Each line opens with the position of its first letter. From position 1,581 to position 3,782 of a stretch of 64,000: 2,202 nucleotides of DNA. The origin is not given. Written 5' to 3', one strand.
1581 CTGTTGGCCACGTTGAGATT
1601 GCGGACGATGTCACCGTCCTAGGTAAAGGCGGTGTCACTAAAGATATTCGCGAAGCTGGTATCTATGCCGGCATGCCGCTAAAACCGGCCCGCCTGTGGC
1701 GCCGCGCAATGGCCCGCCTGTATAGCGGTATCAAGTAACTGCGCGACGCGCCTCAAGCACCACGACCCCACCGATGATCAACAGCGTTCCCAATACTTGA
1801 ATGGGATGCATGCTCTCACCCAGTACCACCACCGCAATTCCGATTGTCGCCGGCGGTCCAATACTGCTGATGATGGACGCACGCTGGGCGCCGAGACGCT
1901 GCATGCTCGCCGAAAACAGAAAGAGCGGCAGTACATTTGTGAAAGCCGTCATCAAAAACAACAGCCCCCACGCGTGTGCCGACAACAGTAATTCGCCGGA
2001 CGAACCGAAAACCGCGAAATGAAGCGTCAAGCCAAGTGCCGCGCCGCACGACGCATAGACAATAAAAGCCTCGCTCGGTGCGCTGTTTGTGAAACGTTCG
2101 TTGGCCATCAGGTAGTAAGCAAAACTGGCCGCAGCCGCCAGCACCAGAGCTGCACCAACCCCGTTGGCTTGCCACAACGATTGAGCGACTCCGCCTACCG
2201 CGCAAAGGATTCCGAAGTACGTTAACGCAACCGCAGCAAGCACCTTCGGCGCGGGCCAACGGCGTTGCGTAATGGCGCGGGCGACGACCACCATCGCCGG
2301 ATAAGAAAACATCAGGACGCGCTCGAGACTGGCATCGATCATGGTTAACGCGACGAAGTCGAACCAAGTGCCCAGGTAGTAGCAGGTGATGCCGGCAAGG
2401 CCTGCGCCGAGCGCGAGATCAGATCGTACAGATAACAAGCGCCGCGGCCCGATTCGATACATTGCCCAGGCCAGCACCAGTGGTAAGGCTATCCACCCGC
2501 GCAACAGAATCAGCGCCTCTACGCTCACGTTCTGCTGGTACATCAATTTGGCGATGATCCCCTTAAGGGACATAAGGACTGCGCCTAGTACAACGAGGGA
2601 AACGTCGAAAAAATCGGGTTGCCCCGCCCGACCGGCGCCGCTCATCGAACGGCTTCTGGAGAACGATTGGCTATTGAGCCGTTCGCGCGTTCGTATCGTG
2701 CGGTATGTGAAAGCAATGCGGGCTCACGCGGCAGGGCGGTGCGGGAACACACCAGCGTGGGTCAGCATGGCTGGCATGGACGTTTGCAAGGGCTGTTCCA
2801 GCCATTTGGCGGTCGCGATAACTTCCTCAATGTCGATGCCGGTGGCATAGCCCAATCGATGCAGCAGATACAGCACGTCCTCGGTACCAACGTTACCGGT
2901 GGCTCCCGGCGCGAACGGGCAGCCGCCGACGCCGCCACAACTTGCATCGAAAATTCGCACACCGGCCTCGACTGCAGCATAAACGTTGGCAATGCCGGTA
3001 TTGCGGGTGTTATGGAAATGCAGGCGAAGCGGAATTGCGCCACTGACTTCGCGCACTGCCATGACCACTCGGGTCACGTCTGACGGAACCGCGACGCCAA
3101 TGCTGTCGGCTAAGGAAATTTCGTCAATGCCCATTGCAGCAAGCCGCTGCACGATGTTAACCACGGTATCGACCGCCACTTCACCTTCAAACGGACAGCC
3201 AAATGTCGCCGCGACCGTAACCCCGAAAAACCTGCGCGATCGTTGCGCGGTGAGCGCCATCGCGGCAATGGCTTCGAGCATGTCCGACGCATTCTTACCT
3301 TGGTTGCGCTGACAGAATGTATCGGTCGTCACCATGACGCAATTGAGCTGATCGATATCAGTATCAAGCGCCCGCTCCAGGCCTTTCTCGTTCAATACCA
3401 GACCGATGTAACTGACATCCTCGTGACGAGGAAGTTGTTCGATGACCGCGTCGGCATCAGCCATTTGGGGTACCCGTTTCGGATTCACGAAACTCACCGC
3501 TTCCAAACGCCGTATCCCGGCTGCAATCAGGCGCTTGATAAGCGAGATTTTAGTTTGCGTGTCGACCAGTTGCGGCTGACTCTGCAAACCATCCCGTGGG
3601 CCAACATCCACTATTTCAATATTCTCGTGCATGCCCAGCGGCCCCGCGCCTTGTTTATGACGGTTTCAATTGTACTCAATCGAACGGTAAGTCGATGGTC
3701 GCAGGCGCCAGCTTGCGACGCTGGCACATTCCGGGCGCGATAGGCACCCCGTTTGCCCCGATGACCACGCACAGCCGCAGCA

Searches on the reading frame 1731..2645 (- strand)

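Call 82: search_protein_families(library=pfam, proteins=[window:1731-2645:-], max_evalue=0.00001)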
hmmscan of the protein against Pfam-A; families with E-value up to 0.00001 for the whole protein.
window:1731-2645:- (304 aa): 1 family
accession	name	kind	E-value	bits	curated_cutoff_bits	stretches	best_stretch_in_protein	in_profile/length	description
PF00892.27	EamA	-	3.9e-24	85.9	28.2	2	164-297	3-133/135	EamA-like transporter family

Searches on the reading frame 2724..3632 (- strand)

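Call 82: search_protein_families(library=pfam, proteins=[window:2724-3632:-], max_evalue=0.00001)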
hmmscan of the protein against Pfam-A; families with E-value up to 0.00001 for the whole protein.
window:2724-3632:- (302 aa): 1 family
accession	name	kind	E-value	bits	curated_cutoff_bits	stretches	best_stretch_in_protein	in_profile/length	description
PF00682.25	HMGL-like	-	2.6e-40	138.9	29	1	5-276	2-258/260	HMGL-like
